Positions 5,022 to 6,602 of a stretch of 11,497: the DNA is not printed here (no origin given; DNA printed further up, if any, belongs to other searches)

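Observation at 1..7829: Tandem array of four diverged paralogs of a secreted beta-propeller-like (ASST-like?) family, split by an ABC importer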

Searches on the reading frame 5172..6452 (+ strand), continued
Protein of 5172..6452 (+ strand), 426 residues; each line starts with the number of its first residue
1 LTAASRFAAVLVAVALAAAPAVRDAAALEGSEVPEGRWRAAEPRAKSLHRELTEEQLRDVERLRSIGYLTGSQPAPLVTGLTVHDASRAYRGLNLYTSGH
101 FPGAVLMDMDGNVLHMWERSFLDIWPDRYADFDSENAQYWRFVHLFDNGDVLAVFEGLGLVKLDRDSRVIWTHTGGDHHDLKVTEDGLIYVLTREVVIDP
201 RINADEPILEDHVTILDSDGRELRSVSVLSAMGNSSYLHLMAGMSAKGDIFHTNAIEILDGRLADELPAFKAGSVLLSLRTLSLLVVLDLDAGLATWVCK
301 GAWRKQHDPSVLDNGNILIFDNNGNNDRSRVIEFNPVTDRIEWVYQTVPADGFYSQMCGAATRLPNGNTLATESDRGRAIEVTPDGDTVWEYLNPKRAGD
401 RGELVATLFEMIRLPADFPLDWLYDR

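Call 22: search_protein_representatives(protein=window:5172-6452:+)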
Query: 426 residues. Proteins with E-value up to 0.001 (for the whole library): 8667; up to 1e-10: 4515; up to 1e-30: 2079. The best 150 are listed.
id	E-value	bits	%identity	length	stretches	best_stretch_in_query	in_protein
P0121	9.1e-136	469.7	54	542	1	10-425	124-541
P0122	1.4e-135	469.2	66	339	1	9-322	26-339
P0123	1.0e-128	446.5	50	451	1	33-423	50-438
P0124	1.3e-125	436.3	51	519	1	30-423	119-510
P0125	2.0e-125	435.7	49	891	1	31-423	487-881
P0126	2.4e-125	435.4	52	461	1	34-423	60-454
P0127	2.7e-123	428.6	50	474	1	36-423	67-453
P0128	4.1e-122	424.8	52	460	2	50-338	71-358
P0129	8.8e-120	417.1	54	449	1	51-423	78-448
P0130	1.1e-119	416.7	49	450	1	16-423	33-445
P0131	1.4e-119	416.5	40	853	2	89-423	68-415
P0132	8.7e-118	410.5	48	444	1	29-423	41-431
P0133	1.0e-117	410.3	51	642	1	19-425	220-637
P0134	1.7e-116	406.3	48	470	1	26-424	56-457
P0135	2.1e-116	406.0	48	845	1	13-423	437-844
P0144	6.8e-112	391.1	48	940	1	34-415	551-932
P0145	2.1e-111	389.5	50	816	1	55-417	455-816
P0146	6.3e-111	387.9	46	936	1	36-423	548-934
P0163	6.2e-108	378.1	47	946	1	34-422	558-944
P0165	2.1e-107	376.3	48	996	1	59-422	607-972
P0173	3.9e-106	372.1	46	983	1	35-423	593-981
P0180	2.3e-105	369.6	46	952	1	40-423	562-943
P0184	1.0e-104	367.5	48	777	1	61-419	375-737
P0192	2.3e-103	363.0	49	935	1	36-417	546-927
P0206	9.6e-102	357.7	46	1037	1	11-420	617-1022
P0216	3.7e-101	355.7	45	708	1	36-417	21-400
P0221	2.3e-100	353.1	45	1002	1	31-425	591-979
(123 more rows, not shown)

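Call 23: predict_structure(alignment_id=A3)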
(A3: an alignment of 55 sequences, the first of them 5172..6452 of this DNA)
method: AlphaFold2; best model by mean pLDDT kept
length: 426 residues; sequences in the alignment: 55
mean_pLDDT: 86.7   pTM: 0.82
mean pLDDT of the five models: 86.7, 84.7, 84.0, 82.5, 81.9
residues with pLDDT >= 90: 292; 70-90: 83; 50-70: 18; < 50: 33
segments of 3 or more residues with pLDDT < 50: 19-49
pLDDT, mean of each block of 10 residues (from residue 1): 60 63 35 31 39 80 76 83 96 96 96 97 95 90 97 96 98 92 97 93 92 98 97 94 88 95 97 96 96 97 91 97 82 97 85 76 97 93 97 89 89 95 77
secondary structure, 60 per line:
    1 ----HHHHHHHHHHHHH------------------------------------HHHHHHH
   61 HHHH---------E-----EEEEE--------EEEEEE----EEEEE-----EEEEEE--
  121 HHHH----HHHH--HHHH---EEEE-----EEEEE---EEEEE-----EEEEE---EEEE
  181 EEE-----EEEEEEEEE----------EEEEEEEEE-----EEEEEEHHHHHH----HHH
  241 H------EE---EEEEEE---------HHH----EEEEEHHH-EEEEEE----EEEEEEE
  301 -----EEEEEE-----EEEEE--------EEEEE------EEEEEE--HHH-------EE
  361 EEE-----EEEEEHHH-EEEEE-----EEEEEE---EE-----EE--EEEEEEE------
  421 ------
elements in order: H5-17 H54-64 E80-84 E93-98 E103-107 E113-118 H121-124 H129-132 H135-138 E142-145 E151-155 E159-163 E169-173 E177-183 E189-197 E208-216 E222-227 H228-233 H238-241 E253-258 E275-279 E284-289 E294-300 E306-311 E317-321 E330-334 E341-346 E359-363 E369-373 E378-382 E388-393 E408-414
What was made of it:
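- On Pfam PF14269 Arylsulfotran_2 (Cpz4-like ASST branch): The model has pLDDT 86.7 (call 23).
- On ASST, E. coli type (PF05935, PDB 3ELQ): The model shows six groups of four strands (call 23). Only about 90 residues precede the propeller: a hydrophobic segment, a low-confidence linker and one helix (call 23).
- AF2 model pLDDT 86.7, pTM 0.82, with six four-stranded blades (call 23).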

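Call 26: fold_search(model_id=the predicted structure, library=pdb)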
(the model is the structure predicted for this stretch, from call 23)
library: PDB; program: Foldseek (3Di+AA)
matches with E <= 10: 1648; with E <= 0.001: 1026
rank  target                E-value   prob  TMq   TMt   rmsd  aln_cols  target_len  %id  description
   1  9kf6                  1.4e-16  1.00  0.59  0.56   7.2       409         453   18  Crystal structure of the reaction intermediate of Streptomyces sp. sulfotransferase Cpz4 involved in caprazamycins synth (released 2025-11-05)
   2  9kf4                  2.2e-15  1.00  0.59  0.55   5.9       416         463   18  Crystal structure of Streptomyces sp. sulfotransferase Cpz4 involved in Caprazamycins Synthesis (released 2025-11-05)
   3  6tjh_A                1.1e-11  1.00  0.35  0.40  10.1       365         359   13  Crystal structure of the computationally designed Cake9 protein (released 2020-05-06)
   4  3no2                  4.5e-11  1.00  0.44  0.65   8.9       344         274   13  Crystal structure of a protein of unknown function (BACCAC_01654) from Bacteroides caccae at 1.35 A resolution (released 2010-07-28)
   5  6tji_A                4.5e-11  1.00  0.35  0.39  12.8       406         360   12  Crystal structure of the computationally designed Cake10 protein (released 2020-05-06)
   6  4p07_A                6.3e-11  1.00  0.55  0.43   6.9       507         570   13  Bacterial aryl sulfotransferase (ASST) soaked with human urine (released 2014-03-26)
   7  6d69                  9.7e-11  1.00  0.42  0.59   7.6       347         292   16  Crystal Structure of the NHL Repeat Region of D. melanogaster Thin (released 2019-04-24)
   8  8prj                  1.1e-10  1.00  0.38  0.48   6.1       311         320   14  The structure of v31Bagel8 (released 2024-07-24)
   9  6xg7                  1.4e-10  1.00  0.42  0.59   8.3       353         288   14  1.3 A Resolution Structure of the of the NHL Repeat Region of D. melanogaster Thin (released 2020-12-16)
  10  6tjg                  2.0e-10  1.00  0.38  0.47  10.9       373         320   14  Crystal structure of the computationally designed Cake8 protein (released 2020-05-06)
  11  3ett_A                2.1e-10  1.00  0.56  0.44   7.9       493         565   13  Crystal structure of a bacterial arylsulfate sulfotransferase catalytic intermediate with 4-nitrophenol bound in the a (released 2008-11-25)
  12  7ax2                  5.6e-10  1.00  0.37  0.48   7.5       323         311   12  Crystal structure of the computationally designed Scone-E protein co-crystallized with STA, form b (released 2021-01-13)
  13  7ax0                  9.1e-10  1.00  0.36  0.46   7.2       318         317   13  Crystal structure of the computationally designed Scone-E protein co-crystallized with STA form a (released 2021-06-30)
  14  7qrv_D                1.1e-09  1.00  0.40  0.58   4.5       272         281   13  Crystal structure of NHL domain of TRIM2 (full C-terminal) (released 2022-05-04)
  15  7b2r_B                2.1e-09  1.00  0.41  0.61   4.5       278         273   12  Crystal structure of NHL domain of TRIM2 (released 2021-01-13)
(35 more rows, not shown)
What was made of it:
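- On Pfam PF14269 Arylsulfotran_2 (Cpz4-like ASST branch): Foldseek E 1.4e-16 (call 26).
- Foldseek gives the same order (call 26).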

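Call 29: search_protein_families(library=pfam, proteins=[P0125, P0135, P0144, P0146, P0165, P0173, P0206, P0221, P0184, P0133], max_evalue=0.001)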
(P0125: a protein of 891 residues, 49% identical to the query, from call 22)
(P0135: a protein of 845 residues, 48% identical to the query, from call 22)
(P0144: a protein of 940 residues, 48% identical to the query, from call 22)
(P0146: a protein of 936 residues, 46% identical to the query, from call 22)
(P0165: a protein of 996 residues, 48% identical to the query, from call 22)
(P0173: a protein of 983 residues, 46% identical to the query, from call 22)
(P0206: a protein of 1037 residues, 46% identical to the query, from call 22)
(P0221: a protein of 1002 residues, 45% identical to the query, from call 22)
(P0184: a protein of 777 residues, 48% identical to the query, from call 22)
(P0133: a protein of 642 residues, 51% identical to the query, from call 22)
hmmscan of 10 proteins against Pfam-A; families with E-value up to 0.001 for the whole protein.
P0125 (891 aa): 2 families
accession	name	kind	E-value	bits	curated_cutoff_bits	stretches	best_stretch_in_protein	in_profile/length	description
PF14269.12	Arylsulfotran_2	-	9.2e-25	88.1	27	1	603-852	6-300/301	Arylsulfotransferase (ASST)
PF05935.17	Arylsulfotrans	-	1.1e-09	38.2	24.2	1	606-716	69-182/374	Arylsulfotransferase (ASST)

P0135 (845 aa): 5 families
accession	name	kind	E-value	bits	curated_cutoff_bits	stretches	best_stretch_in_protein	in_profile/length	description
PF14269.12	Arylsulfotran_2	-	6.8e-24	85.2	27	1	565-813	2-298/301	Arylsulfotransferase (ASST)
PF13231.12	PMT_2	-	3.2e-17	63.7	26.1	1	22-181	1-160/160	Dolichyl-phosphate-mannose-protein mannosyltransferase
PF05935.17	Arylsulfotrans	-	6.2e-11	42.4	24.2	1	508-725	9-216/374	Arylsulfotransferase (ASST)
PF02366.24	PMT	-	7.5e-05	22.8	22.7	1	25-149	63-197/245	Dolichyl-phosphate-mannose-protein mannosyltransferase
PF13360.13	PQQ_2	-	0.00038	20.6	27.6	0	669-805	11-135/233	Outer membrane protein assembly factor BamB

P0144 (940 aa): 2 families
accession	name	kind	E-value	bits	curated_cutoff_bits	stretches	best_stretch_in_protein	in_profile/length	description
PF14269.12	Arylsulfotran_2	-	1.3e-26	94.2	27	1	658-911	2-300/301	Arylsulfotransferase (ASST)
PF05935.17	Arylsulfotrans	-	2.5e-07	30.5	24.2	1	616-815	27-212/374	Arylsulfotransferase (ASST)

P0146 (936 aa): 2 families
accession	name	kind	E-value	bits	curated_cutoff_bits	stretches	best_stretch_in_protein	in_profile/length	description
PF14269.12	Arylsulfotran_2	-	2.3e-22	80.2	27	1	669-903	27-298/301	Arylsulfotransferase (ASST)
PF05935.17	Arylsulfotrans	-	1.6e-05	24.5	24.2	0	596-769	10-182/374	Arylsulfotransferase (ASST)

P0165 (996 aa): 3 families
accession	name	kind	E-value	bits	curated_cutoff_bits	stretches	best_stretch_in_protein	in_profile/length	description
PF14269.12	Arylsulfotran_2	-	3.7e-32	112.4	27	1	714-944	31-300/301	Arylsulfotransferase (ASST)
PF05935.17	Arylsulfotrans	-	1.3e-13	51.2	24.2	1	695-849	57-213/374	Arylsulfotransferase (ASST)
PF13360.13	PQQ_2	-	1.4e-05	25.3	27.6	1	814-944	26-146/233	Outer membrane protein assembly factor BamB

P0173 (983 aa): 4 families
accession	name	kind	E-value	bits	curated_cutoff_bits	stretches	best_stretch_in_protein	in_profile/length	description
PF14269.12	Arylsulfotran_2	-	1.3e-21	77.8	27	1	706-952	5-300/301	Arylsulfotransferase (ASST)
PF13360.13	PQQ_2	-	1.3e-10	41.8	27.6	1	821-950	24-144/233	Outer membrane protein assembly factor BamB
PF05935.17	Arylsulfotrans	-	3.6e-10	39.8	24.2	1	734-857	90-213/374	Arylsulfotransferase (ASST)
PF01011.28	PQQ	-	0.00039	19.7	26.7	0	885-946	65-126/595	Glucose/ethanol/alcohol dehydrogenase, beta-propeller domain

P0206 (1037 aa): 3 families
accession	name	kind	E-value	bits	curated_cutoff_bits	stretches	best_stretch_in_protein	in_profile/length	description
PF14269.12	Arylsulfotran_2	-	2e-16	60.7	27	1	746-996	5-300/301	Arylsulfotransferase (ASST)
PF13360.13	PQQ_2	-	3e-06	27.5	27.6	1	865-994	25-144/233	Outer membrane protein assembly factor BamB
PF05935.17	Arylsulfotrans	-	2e-05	24.2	24.2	0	773-837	89-152/374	Arylsulfotransferase (ASST)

P0221 (1002 aa): 2 families
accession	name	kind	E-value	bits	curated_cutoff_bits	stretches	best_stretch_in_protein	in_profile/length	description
PF14269.12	Arylsulfotran_2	-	4.3e-25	89.1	27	1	713-948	16-299/301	Arylsulfotransferase (ASST)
PF05935.17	Arylsulfotrans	-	1.3e-06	28.1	24.2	1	655-855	25-213/374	Arylsulfotransferase (ASST)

P0184 (777 aa): 1 family
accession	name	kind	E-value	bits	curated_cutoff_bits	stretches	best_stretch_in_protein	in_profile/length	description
PF14269.12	Arylsulfotran_2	-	1.2e-25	91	27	1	457-712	3-300/301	Arylsulfotransferase (ASST)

P0133 (642 aa): 2 families
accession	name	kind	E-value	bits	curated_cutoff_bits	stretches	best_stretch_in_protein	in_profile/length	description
PF14269.12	Arylsulfotran_2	-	2.2e-25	90.1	27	1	373-604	41-298/301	Arylsulfotransferase (ASST)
PF05935.17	Arylsulfotrans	-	2.5e-11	43.6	24.2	1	369-511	86-212/374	Arylsulfotransferase (ASST)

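Call 39: find_encoding_contigs(protein=P0012, flank=10000, max_places=2)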
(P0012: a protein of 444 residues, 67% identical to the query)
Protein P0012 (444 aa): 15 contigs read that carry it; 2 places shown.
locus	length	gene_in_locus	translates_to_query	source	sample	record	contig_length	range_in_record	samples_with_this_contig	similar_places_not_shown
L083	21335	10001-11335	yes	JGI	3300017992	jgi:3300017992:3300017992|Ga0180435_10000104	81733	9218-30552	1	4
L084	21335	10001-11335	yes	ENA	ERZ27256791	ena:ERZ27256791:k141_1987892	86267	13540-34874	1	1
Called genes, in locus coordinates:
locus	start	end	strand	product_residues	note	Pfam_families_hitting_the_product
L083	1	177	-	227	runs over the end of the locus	PF13441:Gly-zipper_YMGG, PF13488:Gly-zipper_Omp, PF00691:OmpA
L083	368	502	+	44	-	-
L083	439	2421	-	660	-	PF16656:Pur_ac_phosph_N (weak), PF16655:PhoD_N (faint), PF23376:Fn3_VIN3 (faint), PF25059:FN3_DSCAM-DSCAML_C (faint), PF00041:fn3 (weak), PF18962:Por_Secre_tail (faint), PF16656:Pur_ac_phosph_N (weak), PF13860:FlgD_ig (weak)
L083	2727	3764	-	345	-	PF13229:Beta_helix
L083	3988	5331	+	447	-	PF05935:Arylsulfotrans (weak), PF14269:Arylsulfotran_2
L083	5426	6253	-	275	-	PF00528:BPD_transp_1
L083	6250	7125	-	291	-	PF00528:BPD_transp_1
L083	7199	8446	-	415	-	PF01547:SBP_bac_1, PF13416:SBP_bac_8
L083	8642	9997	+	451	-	PF05935:Arylsulfotrans, PF14269:Arylsulfotran_2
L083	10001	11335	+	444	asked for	PF05935:Arylsulfotrans (faint), PF14269:Arylsulfotran_2, PF13360:PQQ_2 (weak)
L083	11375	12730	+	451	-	PF05935:Arylsulfotrans, PF14269:Arylsulfotran_2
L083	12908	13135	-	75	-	PF00313:CSD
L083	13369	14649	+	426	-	-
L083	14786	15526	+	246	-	PF13489:Methyltransf_23, PF13847:Methyltransf_31, PF08241:Methyltransf_11, PF08242:Methyltransf_12, PF13649:Methyltransf_25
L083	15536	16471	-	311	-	PF01145:Band_7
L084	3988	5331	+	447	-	PF05935:Arylsulfotrans (weak), PF14269:Arylsulfotran_2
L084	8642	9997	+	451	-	PF05935:Arylsulfotrans, PF14269:Arylsulfotran_2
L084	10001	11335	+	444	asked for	PF05935:Arylsulfotrans (faint), PF14269:Arylsulfotran_2, PF13360:PQQ_2 (weak)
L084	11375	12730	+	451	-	PF05935:Arylsulfotrans, PF14269:Arylsulfotran_2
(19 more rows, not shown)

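Call 40: find_encoding_contigs(protein=P0077, flank=10000, max_places=2)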
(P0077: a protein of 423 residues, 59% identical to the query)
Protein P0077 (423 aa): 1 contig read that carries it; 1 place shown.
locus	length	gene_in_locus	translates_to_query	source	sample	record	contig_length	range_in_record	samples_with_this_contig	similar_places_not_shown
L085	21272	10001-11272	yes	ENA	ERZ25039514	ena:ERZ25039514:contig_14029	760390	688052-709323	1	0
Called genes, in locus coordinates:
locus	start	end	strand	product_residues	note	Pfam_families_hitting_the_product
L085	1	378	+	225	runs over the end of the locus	PF01471:PG_binding_1 (weak)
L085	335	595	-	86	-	-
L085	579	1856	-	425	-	PF03372:Exo_endo_phos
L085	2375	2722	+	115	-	-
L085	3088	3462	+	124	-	-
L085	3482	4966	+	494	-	PF00301:Rubredoxin, PF01645:Glu_synthase, PF01070:FMN_dh, PF00478:IMPDH (faint)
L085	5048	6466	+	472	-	PF00149:Metallophos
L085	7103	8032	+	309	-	PF18962:Por_Secre_tail (faint)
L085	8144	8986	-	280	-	PF02415:Chlam_PMP (faint)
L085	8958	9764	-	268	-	-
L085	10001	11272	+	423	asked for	PF14269:Arylsulfotran_2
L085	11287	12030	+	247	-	PF15892:BNR_4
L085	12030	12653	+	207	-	PF15892:BNR_4 (weak)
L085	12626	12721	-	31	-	-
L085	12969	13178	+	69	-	PF00313:CSD, PF08206:OB_RNB (faint)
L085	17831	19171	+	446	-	PF14269:Arylsulfotran_2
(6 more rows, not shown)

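Call 41: find_encoding_contigs(protein=P0057, flank=10000, max_places=2)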
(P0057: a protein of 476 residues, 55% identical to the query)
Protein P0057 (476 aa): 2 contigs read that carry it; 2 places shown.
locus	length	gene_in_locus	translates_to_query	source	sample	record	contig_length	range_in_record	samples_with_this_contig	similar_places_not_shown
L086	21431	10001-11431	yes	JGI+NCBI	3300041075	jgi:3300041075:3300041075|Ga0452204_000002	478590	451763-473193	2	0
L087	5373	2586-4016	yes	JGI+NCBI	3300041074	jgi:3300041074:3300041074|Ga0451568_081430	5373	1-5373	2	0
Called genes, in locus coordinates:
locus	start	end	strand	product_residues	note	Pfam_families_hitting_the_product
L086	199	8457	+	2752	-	PF25470:DUF7901, PF20009:GEVED, PF25470:DUF7901, PF20009:GEVED, PF25470:DUF7901, PF20009:GEVED, PF25470:DUF7901, PF20009:GEVED, +4 more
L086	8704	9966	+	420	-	PF05935:Arylsulfotrans (weak), PF14269:Arylsulfotran_2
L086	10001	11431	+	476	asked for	PF05935:Arylsulfotrans, PF14269:Arylsulfotran_2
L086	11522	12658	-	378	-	PF00291:PALP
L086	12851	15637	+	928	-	PF00690:Cation_ATPase_N, PF00122:E1-E2_ATPase, PF13246:Cation_ATPase, PF00702:Hydrolase, PF00689:Cation_ATPase_C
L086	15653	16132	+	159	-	-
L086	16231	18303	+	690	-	PF12969:DUF3857, PF01841:Transglut_core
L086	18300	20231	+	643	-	PF12969:DUF3857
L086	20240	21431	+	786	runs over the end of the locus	PF01074:Glyco_hydro_38N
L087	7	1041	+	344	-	PF25470:DUF7901, PF13860:FlgD_ig, PF18962:Por_Secre_tail (faint)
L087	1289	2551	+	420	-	PF05935:Arylsulfotrans (weak), PF14269:Arylsulfotran_2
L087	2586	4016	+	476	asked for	PF05935:Arylsulfotrans, PF14269:Arylsulfotran_2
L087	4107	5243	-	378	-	PF00291:PALP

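Call 51: search_protein_families(library=ncbifam, proteins=[P0125, P0135, P0144, P0146, P0165, P0173, P0206, P0221, P0184, P0216], max_evalue=0.01)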
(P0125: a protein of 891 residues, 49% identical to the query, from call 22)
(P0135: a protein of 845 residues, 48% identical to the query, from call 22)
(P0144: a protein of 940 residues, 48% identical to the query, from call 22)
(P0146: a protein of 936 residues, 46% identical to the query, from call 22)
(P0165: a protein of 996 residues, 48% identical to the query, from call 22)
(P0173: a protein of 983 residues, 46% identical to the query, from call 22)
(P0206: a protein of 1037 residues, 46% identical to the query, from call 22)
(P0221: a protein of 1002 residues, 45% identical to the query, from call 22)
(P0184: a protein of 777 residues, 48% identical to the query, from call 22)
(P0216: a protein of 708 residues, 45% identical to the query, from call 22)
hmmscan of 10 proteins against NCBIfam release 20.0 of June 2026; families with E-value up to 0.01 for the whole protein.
P0125 (891 aa): 1 family
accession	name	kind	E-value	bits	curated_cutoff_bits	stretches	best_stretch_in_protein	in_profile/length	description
NF047440.1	LA3751_2_3_fam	subfamily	6.7e-08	31.8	200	1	18-207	126-319/460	LA_3751/LA_3752 family putative glycosyltransferase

P0135 (845 aa): 2 families
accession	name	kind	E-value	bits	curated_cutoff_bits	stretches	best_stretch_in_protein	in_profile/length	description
NF009784.2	PRK13279.1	equivalog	0.00051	18.8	567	1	29-149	66-193/539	lipid IV(A) 4-amino-4-deoxy-L-arabinosyltransferase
TIGR03663.1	TIGR03663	subfamily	0.0071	15.4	126.25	0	41-151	69-180/435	flippase activity-associated protein Agl23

P0144 (940 aa): 1 family
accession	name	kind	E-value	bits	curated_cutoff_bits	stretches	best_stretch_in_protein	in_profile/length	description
NF041481.1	beta_arabfuran_tase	equivalog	1.4e-26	92.8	1050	3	10-272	10-297/633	terminal beta-(1->2)-arabinofuranosyltransferase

P0146 (936 aa): 1 family
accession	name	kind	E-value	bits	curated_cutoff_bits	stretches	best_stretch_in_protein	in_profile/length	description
NF041481.1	beta_arabfuran_tase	equivalog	9.6e-08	30.5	1050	1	4-93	3-90/633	terminal beta-(1->2)-arabinofuranosyltransferase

P0165 (996 aa): 1 family
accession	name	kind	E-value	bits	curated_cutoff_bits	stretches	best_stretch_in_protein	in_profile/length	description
TIGR03663.1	TIGR03663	subfamily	1.5e-05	24.2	126.25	1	68-288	55-263/435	flippase activity-associated protein Agl23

P0173 (983 aa): 2 families
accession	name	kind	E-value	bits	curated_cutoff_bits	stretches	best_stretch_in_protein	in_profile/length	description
TIGR03300.1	assembly_YfgL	equivalog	0.0039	15.9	285.2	1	793-906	72-174/377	outer membrane protein assembly factor BamB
TIGR04528.1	acido_non_PQQ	subfamily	0.0057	15.5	650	1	835-906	395-462/493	acido-empty-quinoprotein group A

P0206 (1037 aa): 0 families

P0221 (1002 aa): 1 family
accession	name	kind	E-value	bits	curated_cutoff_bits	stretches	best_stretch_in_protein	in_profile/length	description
NF047440.1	LA3751_2_3_fam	subfamily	5.7e-06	25.4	200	1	62-310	83-343/460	LA_3751/LA_3752 family putative glycosyltransferase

P0184 (777 aa): 0 families

P0216 (708 aa): 2 families
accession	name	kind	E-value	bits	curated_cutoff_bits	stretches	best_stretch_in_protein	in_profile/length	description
NF047638.1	throspo3_MtsC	equivalog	1.2e-17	63.9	350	1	408-559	65-230/428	cell-cell cohesion MYXO-CTERM protein MtsC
NF045500.1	Omp28_seleno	equivalog_domain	2.2e-12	47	200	2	409-453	274-311/377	Omp28-related selenoprotein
